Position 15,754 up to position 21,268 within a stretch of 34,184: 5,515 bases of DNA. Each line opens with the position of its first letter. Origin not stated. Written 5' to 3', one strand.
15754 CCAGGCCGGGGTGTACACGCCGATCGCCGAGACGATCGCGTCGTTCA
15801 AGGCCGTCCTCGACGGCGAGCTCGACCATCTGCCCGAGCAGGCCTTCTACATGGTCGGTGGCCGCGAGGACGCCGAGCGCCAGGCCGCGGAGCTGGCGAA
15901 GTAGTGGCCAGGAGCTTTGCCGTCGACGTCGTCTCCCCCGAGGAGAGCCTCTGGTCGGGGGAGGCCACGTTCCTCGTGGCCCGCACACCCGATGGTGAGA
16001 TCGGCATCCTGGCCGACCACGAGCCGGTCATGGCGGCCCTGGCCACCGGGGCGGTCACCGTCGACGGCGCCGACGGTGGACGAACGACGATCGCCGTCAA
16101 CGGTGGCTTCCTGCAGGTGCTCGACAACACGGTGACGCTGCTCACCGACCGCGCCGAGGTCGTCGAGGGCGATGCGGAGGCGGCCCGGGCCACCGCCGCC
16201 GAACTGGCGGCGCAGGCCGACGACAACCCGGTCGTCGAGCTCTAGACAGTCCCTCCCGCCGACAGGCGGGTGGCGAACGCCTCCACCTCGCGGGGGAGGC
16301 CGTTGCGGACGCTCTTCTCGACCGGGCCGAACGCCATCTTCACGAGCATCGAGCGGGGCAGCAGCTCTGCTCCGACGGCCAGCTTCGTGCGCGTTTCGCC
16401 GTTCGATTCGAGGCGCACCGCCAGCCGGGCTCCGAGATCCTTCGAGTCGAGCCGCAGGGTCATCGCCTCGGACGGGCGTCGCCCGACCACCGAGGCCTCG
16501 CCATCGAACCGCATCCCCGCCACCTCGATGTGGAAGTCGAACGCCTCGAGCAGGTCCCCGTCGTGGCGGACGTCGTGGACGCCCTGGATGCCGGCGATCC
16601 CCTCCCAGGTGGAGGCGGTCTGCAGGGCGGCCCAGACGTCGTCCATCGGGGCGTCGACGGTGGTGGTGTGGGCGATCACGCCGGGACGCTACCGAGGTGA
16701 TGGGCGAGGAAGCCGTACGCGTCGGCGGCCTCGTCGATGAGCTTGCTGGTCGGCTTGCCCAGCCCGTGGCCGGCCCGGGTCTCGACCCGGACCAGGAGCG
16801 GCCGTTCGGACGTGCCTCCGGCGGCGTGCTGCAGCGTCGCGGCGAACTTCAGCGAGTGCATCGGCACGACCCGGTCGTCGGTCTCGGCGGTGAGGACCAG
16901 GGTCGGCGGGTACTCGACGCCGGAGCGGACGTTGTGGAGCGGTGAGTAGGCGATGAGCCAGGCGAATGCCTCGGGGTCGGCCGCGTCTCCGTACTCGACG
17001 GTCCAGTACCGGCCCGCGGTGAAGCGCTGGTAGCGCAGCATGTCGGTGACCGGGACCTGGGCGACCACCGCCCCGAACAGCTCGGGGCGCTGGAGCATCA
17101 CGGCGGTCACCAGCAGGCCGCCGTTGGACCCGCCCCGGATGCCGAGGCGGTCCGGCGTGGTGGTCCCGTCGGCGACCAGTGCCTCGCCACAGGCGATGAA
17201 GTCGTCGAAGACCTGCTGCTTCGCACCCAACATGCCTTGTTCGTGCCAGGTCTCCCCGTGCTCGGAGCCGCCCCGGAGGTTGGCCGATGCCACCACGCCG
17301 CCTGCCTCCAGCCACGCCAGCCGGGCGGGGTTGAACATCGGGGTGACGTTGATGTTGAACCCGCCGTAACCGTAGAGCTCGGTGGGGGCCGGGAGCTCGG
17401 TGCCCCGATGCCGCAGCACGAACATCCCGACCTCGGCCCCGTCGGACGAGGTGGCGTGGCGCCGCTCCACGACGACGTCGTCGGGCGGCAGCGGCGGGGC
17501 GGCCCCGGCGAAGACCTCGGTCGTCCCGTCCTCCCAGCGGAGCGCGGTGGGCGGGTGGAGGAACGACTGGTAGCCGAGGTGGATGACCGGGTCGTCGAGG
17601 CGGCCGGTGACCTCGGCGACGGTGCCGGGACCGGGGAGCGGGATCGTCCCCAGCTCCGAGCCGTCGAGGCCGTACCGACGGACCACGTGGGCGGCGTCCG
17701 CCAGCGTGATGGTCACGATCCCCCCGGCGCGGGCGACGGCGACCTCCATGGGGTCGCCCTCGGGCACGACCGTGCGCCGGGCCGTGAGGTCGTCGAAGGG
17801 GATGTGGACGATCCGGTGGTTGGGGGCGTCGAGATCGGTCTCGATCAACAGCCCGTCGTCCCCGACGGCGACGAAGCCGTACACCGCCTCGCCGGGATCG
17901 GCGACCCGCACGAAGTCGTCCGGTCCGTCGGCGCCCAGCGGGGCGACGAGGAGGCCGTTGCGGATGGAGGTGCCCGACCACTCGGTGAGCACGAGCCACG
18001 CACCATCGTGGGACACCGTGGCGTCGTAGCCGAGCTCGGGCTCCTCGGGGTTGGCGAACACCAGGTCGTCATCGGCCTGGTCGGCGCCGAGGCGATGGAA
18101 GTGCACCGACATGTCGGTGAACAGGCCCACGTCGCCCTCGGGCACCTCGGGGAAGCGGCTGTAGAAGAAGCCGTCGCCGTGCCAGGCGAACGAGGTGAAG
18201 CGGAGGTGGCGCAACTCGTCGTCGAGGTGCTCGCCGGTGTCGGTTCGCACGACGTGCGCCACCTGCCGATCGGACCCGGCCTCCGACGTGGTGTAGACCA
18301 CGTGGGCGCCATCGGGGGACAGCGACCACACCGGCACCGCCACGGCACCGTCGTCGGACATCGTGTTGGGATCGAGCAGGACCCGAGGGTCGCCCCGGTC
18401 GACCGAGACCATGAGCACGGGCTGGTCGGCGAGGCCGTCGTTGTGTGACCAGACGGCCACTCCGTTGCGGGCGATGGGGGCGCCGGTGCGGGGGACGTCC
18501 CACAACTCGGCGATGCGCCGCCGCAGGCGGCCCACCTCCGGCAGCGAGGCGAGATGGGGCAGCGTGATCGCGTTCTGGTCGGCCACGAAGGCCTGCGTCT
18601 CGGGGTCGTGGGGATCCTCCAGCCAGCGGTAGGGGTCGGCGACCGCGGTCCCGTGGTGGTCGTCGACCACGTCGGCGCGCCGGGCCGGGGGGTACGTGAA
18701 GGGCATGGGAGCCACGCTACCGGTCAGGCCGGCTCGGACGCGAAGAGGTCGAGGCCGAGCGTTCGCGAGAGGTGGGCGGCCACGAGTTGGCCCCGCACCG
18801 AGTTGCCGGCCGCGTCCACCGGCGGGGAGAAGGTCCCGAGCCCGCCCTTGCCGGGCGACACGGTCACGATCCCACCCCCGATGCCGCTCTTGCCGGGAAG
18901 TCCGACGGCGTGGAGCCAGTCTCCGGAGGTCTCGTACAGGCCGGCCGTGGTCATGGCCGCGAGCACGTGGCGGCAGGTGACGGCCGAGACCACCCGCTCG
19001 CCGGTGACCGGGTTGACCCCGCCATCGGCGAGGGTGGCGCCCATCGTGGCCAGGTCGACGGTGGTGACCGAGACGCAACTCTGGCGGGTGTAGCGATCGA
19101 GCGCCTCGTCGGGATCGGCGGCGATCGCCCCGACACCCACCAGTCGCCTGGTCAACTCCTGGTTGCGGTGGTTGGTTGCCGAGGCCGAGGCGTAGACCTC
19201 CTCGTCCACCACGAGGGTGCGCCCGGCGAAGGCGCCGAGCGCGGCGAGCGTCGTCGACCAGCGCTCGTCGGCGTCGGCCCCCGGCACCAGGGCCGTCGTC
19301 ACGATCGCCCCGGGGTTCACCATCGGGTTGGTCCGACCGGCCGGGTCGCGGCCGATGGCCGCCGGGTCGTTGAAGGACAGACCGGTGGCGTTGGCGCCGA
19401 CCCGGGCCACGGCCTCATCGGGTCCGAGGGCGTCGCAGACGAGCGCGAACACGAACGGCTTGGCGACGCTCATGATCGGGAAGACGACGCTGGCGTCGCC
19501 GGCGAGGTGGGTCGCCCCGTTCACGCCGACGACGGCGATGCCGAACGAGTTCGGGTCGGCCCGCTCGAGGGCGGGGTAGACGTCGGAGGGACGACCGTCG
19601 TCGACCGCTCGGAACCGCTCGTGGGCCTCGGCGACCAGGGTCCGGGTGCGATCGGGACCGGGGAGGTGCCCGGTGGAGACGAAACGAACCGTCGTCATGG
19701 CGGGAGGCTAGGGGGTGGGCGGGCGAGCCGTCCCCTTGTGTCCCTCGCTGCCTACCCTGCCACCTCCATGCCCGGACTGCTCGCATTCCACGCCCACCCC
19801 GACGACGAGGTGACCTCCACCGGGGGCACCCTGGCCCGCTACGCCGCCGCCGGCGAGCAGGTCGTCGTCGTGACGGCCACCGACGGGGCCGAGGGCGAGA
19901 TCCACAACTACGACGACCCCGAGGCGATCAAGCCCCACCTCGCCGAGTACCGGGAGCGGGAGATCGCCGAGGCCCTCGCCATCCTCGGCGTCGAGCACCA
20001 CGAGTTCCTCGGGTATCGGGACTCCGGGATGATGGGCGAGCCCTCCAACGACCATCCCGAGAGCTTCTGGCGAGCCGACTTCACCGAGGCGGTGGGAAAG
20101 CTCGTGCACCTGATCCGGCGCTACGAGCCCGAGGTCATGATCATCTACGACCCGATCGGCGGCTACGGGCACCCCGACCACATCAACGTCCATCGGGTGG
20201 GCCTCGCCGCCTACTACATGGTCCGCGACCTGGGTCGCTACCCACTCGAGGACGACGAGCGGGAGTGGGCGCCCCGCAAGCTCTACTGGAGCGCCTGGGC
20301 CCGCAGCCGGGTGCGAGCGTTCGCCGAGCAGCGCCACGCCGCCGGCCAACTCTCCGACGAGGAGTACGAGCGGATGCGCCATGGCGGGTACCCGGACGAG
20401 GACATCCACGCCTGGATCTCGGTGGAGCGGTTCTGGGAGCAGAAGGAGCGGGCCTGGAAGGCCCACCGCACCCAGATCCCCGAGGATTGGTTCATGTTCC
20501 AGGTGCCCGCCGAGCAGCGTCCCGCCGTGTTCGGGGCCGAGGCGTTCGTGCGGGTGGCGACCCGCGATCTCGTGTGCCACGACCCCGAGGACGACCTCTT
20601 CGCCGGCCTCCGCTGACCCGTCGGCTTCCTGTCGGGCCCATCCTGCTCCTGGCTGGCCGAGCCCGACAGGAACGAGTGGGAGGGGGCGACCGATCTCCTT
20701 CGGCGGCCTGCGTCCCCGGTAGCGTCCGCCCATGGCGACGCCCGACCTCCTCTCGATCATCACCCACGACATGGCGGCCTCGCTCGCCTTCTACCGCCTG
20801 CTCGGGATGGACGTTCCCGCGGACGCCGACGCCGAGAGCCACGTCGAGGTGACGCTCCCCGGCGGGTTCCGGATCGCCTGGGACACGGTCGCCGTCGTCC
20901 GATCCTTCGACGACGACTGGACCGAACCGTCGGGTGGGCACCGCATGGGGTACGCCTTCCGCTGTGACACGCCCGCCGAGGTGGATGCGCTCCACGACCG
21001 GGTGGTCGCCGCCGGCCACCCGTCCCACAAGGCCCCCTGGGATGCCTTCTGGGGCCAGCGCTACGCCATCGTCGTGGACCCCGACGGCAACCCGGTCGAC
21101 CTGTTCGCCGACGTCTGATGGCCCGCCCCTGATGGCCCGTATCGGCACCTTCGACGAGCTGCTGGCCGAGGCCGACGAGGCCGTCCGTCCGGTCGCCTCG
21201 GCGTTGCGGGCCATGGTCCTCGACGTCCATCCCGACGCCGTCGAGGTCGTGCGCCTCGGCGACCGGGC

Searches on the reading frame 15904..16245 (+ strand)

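Call 77: search_protein_families(library=pfam, max_evalue=0.00001, proteins=[window:15904-16245:+])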
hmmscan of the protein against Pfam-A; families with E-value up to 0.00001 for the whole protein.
window:15904-16245:+ (113 aa): 1 family
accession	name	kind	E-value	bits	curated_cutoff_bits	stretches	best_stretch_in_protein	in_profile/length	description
PF02823.21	ATP-synt_DE_N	-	5.4e-26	90.8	27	1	5-84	1-80/80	ATP synthase, Delta/Epsilon chain, beta-sandwich domain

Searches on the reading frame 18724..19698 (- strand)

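Call 76: search_protein_families(library=pfam, max_evalue=0.00001, proteins=[window:18724-19698:-])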
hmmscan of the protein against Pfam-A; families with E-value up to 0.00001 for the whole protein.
window:18724-19698:- (324 aa): 1 family
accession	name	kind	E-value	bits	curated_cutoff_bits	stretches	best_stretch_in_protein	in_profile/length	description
PF04960.20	Glutaminase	-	6.1e-92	308.3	27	1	35-319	1-286/286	Glutaminase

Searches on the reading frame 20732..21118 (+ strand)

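Call 76: search_protein_families(library=pfam, max_evalue=0.00001, proteins=[window:20732-21118:+])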
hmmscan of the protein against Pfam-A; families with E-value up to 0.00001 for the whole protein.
window:20732-21118:+ (128 aa): 1 family
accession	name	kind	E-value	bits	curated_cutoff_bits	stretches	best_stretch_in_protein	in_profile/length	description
PF00903.31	Glyoxalase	-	3.1e-16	60.3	20.6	1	7-123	5-120/121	Glyoxalase/Bleomycin resistance protein/Dioxygenase superfamily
